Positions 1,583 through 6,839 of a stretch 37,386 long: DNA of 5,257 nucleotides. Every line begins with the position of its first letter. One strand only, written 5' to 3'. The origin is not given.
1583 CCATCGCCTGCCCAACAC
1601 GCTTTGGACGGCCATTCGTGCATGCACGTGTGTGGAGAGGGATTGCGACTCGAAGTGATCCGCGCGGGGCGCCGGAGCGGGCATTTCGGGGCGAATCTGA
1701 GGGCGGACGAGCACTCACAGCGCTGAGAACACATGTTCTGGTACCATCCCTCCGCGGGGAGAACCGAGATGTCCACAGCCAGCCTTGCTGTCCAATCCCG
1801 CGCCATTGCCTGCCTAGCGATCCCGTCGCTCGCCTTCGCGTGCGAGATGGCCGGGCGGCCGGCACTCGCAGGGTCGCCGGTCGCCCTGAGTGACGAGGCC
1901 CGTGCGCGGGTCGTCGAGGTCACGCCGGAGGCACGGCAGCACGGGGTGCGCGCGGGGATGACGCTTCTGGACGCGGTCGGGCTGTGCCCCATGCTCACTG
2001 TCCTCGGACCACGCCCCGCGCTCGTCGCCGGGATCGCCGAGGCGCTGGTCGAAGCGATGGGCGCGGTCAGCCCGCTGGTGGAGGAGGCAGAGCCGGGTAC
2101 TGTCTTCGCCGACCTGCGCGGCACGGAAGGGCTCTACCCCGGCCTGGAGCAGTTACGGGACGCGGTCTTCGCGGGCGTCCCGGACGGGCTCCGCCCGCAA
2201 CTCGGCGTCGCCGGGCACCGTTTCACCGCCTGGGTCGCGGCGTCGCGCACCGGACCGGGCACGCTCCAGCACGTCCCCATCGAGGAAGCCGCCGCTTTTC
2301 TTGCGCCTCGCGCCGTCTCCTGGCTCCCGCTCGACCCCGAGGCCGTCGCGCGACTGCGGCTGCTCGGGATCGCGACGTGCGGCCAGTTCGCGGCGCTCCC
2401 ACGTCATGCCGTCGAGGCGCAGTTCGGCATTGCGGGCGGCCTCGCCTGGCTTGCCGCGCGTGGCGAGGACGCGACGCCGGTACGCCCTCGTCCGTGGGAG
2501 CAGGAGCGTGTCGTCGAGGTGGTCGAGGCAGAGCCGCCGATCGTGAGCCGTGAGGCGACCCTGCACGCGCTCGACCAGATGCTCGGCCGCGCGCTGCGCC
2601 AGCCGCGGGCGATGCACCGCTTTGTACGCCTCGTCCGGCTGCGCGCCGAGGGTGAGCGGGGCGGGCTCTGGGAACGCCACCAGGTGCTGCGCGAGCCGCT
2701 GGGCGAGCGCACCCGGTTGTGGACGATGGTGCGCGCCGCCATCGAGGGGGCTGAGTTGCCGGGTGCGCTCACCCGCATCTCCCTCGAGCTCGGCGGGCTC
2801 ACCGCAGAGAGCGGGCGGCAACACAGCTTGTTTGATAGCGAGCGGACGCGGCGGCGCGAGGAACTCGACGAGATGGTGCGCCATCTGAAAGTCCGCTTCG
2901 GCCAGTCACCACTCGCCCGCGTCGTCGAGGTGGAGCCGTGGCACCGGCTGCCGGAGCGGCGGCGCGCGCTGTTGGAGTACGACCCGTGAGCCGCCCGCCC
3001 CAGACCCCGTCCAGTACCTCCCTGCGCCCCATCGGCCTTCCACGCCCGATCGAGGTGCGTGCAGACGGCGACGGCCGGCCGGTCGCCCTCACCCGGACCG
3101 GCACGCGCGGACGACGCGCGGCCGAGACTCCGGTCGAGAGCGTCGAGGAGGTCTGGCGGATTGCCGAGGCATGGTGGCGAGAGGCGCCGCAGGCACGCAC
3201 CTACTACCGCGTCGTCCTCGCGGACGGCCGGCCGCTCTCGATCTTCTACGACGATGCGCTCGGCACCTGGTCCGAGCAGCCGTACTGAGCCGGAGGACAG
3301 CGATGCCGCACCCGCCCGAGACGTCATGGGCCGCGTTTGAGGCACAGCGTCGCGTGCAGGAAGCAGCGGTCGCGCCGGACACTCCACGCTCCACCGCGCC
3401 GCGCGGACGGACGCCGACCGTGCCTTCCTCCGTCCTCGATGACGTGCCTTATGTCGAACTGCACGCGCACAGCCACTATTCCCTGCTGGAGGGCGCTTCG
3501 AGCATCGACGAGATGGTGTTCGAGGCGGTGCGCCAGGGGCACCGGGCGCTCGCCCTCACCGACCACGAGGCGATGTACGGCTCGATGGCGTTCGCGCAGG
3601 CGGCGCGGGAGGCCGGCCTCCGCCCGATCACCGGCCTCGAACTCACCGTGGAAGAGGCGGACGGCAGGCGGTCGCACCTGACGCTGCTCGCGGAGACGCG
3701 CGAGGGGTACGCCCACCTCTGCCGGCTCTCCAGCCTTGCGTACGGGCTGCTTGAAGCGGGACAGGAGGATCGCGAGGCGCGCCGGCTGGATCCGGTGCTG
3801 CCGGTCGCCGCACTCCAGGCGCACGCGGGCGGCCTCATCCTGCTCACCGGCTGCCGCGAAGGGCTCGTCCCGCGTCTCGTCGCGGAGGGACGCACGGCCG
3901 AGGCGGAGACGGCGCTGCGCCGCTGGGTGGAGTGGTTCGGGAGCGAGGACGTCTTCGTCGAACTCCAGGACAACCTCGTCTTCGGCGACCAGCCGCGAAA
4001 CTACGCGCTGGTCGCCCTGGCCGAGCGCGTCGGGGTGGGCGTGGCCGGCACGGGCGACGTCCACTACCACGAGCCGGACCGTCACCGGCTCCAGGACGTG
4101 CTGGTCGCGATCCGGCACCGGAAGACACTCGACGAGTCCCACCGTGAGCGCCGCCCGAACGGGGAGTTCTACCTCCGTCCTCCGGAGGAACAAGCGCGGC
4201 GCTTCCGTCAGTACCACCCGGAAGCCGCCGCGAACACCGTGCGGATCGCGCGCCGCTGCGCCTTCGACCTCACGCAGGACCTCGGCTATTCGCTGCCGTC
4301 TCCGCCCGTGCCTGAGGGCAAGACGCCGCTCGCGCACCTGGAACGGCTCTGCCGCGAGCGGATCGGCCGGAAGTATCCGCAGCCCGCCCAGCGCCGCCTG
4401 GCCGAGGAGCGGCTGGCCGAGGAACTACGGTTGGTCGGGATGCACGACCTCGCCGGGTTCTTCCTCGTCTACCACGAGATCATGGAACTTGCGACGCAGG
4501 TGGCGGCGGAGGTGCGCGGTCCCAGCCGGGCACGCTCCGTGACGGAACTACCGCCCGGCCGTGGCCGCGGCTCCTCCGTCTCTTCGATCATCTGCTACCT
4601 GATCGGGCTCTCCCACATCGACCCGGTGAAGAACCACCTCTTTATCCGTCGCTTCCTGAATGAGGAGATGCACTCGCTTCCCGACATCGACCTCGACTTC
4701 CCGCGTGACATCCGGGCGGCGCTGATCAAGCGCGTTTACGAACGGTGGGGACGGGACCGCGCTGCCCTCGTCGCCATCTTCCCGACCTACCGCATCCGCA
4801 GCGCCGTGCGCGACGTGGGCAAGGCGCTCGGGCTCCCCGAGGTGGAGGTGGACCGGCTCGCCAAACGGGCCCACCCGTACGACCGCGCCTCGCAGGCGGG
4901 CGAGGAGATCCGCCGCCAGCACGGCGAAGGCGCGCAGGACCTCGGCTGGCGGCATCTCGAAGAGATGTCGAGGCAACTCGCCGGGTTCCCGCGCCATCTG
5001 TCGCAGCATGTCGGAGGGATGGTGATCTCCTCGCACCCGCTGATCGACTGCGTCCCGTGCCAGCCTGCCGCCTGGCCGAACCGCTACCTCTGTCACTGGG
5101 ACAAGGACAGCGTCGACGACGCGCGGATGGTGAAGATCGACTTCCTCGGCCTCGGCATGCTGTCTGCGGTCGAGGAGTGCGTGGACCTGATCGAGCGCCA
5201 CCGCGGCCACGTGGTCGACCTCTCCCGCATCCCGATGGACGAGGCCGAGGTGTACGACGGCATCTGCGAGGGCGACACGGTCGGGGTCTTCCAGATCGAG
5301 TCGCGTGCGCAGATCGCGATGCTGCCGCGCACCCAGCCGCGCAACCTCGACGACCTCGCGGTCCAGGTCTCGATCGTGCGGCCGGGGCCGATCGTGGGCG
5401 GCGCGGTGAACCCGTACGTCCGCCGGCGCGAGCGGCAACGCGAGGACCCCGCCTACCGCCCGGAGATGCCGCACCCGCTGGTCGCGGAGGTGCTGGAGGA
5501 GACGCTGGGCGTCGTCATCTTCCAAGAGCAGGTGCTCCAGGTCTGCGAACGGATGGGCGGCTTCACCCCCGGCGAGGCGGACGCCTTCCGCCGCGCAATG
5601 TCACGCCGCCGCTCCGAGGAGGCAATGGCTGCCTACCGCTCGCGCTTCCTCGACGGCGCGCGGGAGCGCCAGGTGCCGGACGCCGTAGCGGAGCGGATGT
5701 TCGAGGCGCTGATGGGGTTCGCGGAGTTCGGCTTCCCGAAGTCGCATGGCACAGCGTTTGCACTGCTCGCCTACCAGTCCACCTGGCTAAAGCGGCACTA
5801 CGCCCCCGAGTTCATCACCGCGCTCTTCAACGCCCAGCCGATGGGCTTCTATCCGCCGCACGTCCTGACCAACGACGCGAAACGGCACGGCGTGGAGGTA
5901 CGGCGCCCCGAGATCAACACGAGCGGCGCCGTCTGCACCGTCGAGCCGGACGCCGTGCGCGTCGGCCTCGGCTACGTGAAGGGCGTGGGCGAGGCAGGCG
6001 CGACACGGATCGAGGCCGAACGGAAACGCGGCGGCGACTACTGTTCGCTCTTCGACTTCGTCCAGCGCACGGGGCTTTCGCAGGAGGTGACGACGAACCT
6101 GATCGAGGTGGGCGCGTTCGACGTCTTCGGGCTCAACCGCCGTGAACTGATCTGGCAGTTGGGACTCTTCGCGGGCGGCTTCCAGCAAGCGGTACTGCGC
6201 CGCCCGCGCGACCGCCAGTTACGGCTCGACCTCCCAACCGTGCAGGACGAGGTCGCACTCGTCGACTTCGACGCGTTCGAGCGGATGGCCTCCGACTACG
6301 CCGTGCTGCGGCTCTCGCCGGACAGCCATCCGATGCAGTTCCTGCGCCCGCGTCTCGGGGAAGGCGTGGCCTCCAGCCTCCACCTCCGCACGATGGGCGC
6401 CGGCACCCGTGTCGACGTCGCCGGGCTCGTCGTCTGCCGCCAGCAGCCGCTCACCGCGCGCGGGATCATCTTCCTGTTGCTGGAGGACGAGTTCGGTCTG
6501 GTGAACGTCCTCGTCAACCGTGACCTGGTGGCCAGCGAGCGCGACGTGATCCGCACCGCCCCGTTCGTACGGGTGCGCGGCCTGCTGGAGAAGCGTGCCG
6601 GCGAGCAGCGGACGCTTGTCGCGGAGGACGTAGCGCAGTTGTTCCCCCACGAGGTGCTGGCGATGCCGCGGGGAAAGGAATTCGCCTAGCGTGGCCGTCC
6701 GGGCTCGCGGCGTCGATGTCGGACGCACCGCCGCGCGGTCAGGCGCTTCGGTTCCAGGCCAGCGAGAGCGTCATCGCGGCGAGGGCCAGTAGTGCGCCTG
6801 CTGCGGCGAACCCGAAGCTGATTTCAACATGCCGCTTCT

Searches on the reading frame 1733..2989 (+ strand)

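Call 64: search_protein_families(library=pfam, proteins=[window:1733-2989:+], max_evalue=0.001)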
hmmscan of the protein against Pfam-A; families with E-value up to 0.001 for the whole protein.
window:1733-2989:+ (418 aa): 1 family
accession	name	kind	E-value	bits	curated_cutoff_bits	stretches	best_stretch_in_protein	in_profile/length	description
PF00817.25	IMS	-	6.6e-17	62.2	23.2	1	36-170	9-147/148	impB/mucB/samB family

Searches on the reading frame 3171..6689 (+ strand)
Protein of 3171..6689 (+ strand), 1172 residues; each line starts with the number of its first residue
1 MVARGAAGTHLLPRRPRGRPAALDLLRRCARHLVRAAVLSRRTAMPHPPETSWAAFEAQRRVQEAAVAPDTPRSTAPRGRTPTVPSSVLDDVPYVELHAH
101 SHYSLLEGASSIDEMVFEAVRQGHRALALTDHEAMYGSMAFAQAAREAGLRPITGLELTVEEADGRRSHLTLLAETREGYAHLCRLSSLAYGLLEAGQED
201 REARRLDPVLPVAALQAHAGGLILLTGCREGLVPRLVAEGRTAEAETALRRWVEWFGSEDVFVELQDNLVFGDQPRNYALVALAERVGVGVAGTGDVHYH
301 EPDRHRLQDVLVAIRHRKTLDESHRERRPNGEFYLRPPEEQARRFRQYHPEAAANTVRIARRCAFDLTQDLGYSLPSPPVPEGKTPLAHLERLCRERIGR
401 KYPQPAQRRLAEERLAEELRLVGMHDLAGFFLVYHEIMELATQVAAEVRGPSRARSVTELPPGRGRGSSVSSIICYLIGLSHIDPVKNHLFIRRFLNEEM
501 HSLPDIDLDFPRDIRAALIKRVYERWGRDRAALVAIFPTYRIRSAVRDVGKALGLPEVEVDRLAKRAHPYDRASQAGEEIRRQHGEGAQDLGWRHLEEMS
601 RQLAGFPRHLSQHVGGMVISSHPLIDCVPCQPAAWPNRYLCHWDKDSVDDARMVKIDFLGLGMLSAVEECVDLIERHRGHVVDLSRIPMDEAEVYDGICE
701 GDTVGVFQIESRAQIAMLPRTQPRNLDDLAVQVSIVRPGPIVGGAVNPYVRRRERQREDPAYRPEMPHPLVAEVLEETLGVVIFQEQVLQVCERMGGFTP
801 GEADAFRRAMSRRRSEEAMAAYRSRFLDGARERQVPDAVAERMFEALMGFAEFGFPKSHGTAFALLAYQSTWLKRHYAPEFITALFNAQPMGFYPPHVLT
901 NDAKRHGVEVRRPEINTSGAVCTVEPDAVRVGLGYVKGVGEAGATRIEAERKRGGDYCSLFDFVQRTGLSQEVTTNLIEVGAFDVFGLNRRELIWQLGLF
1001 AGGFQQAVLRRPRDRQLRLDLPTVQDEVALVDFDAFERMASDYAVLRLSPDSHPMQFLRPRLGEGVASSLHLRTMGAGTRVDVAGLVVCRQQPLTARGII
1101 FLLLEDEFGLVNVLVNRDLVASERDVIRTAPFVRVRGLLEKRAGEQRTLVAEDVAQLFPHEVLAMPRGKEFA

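Call 64: search_protein_families(library=pfam, proteins=[window:3171-6689:+], max_evalue=0.001)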
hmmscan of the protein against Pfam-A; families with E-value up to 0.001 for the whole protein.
window:3171-6689:+ (1172 aa): 5 families
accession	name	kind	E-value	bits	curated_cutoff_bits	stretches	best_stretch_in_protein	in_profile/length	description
PF07733.18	DNA_pol3_alpha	-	3.2e-61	207.7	23.9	1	389-660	2-260/260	Bacterial DNA polymerase III alpha NTPase domain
PF17657.6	DNA_pol3_finger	-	2.6e-49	167.2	22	1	663-833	1-165/166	Bacterial DNA polymerase III alpha subunit finger domain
PF02811.25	PHP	-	1.2e-38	133.5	26.4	1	96-267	1-163/164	PHP domain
PF14579.12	HHH_6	-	4.2e-25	88.2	25.6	1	907-993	1-90/90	Helix-hairpin-helix motif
PF01336.31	tRNA_anti-codon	-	2.6e-05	24.5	27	1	1083-1154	3-72/75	OB-fold nucleic acid binding domain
